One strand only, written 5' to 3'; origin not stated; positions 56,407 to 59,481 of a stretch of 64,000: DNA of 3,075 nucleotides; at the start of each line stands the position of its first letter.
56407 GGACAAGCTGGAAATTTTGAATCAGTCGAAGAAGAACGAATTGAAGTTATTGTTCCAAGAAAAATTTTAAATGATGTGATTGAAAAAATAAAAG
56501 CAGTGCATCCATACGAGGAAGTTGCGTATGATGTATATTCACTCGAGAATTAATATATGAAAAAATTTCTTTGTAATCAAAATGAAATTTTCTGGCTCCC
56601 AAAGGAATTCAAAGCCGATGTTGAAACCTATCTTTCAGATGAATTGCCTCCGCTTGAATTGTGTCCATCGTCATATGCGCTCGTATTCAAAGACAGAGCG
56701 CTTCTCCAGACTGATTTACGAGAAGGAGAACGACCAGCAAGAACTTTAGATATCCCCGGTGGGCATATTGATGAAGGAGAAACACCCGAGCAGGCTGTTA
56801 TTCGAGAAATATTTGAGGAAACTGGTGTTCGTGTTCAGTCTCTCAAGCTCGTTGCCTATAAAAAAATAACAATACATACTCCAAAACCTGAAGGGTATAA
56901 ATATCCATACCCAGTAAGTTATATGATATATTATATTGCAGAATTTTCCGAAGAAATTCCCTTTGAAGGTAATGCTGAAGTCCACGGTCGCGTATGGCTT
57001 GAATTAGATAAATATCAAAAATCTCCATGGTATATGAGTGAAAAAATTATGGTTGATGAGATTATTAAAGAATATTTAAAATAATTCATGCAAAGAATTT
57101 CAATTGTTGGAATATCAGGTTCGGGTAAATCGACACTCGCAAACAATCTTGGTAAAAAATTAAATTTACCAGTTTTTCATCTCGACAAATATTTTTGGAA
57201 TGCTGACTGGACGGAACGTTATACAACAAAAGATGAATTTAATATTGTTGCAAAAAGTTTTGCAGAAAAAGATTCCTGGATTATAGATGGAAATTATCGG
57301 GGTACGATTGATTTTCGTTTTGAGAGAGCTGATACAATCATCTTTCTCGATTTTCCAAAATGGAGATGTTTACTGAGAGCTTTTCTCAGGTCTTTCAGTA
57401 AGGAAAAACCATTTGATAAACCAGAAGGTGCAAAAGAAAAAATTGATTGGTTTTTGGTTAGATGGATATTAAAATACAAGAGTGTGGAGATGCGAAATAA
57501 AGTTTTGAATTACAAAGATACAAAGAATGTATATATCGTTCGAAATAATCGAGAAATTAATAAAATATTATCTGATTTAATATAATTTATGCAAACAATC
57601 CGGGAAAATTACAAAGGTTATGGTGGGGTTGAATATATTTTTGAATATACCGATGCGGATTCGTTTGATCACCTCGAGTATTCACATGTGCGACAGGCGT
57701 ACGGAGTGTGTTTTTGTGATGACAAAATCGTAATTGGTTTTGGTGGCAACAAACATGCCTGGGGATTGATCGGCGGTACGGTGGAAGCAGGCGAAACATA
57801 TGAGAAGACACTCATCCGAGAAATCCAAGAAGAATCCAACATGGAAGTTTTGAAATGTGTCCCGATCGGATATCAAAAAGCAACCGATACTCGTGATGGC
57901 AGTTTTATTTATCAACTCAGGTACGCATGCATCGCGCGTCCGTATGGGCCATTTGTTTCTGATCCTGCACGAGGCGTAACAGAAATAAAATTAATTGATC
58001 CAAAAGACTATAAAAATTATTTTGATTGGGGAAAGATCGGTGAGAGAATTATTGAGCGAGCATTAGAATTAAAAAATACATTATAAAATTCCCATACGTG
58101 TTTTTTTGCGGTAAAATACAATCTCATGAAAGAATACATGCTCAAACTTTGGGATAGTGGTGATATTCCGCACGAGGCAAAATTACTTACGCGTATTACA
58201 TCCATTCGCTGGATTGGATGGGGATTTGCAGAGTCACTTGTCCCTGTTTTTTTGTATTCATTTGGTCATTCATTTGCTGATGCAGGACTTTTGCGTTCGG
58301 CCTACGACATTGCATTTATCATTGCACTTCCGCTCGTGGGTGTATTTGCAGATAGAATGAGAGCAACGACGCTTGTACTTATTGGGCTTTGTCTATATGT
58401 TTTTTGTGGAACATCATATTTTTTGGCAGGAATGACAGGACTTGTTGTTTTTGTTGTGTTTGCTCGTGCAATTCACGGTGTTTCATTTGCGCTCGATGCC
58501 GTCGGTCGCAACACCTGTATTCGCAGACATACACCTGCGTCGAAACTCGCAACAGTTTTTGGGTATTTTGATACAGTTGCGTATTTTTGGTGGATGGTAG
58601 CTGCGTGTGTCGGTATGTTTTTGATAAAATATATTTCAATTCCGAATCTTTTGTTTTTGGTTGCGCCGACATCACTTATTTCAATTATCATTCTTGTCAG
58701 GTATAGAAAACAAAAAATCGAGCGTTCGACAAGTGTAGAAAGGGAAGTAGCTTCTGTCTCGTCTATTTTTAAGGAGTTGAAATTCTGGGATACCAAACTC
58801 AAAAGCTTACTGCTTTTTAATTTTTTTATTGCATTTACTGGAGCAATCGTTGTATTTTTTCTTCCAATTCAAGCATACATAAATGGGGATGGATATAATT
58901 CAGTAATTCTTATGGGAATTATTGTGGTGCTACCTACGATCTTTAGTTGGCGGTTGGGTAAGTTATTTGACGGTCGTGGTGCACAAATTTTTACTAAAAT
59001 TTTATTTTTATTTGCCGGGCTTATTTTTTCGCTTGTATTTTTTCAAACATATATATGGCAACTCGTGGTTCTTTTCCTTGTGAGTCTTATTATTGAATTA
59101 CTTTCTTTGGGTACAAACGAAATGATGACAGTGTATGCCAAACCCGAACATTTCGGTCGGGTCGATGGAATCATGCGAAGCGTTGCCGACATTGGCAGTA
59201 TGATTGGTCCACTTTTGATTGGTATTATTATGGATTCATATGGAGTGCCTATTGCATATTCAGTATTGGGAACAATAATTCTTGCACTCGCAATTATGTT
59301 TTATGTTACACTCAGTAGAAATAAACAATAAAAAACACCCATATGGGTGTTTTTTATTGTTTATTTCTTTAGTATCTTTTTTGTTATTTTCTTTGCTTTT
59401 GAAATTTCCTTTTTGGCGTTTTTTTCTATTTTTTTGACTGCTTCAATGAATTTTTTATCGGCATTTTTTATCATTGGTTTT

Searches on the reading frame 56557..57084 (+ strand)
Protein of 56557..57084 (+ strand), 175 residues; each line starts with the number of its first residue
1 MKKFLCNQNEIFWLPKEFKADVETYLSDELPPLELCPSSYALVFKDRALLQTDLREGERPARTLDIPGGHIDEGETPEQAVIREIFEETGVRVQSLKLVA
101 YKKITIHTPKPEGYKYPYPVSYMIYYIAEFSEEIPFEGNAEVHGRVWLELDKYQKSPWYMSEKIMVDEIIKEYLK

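Call 45: search_protein_families(library=pfam, proteins=[window:56557-57084:+], max_evalue=0.0001)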
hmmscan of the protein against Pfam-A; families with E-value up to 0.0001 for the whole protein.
window:56557-57084:+ (175 aa): 1 family
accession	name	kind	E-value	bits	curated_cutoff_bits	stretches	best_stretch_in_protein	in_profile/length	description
PF00293.34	NUDIX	-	6.4e-18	65.5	21.1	1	42-161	9-126/134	NUDIX domain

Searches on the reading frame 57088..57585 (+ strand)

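Call 45: search_protein_families(library=pfam, proteins=[window:57088-57585:+], max_evalue=0.0001)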
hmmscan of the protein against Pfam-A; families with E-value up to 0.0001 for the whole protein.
window:57088-57585:+ (165 aa): 1 family
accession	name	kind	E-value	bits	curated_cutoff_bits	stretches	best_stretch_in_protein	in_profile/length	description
PF13238.12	AAA_18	-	1.2e-06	29.5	29.4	1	4-61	1-58/128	AAA domain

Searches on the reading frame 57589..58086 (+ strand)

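Call 45: search_protein_families(library=pfam, proteins=[window:57589-58086:+], max_evalue=0.0001)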
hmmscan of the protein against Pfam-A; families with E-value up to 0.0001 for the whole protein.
window:57589-58086:+ (165 aa): 1 family
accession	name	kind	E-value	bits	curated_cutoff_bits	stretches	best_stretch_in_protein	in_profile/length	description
PF00293.34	NUDIX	-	8.4e-09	36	21.1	1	54-141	26-118/134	NUDIX domain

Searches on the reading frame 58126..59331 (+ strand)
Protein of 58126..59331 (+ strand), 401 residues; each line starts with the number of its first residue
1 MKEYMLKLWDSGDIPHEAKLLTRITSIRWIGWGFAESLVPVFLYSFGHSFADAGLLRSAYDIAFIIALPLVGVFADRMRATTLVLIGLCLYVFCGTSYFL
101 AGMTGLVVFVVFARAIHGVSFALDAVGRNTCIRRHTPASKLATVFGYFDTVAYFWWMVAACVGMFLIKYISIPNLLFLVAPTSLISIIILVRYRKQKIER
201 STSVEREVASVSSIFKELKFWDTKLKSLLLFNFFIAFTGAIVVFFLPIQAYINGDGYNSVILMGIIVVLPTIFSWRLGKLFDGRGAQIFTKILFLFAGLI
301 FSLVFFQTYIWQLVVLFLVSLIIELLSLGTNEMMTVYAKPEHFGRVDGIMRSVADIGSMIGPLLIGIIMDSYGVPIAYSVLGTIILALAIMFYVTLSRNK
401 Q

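Call 45: search_protein_families(library=pfam, proteins=[window:58126-59331:+], max_evalue=0.0001)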
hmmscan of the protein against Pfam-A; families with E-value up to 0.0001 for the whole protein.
window:58126-59331:+ (401 aa): 1 family
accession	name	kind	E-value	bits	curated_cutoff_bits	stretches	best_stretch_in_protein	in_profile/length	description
PF07690.21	MFS_1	-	1.1e-30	107.2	33.4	2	27-346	7-331/347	Major Facilitator Superfamily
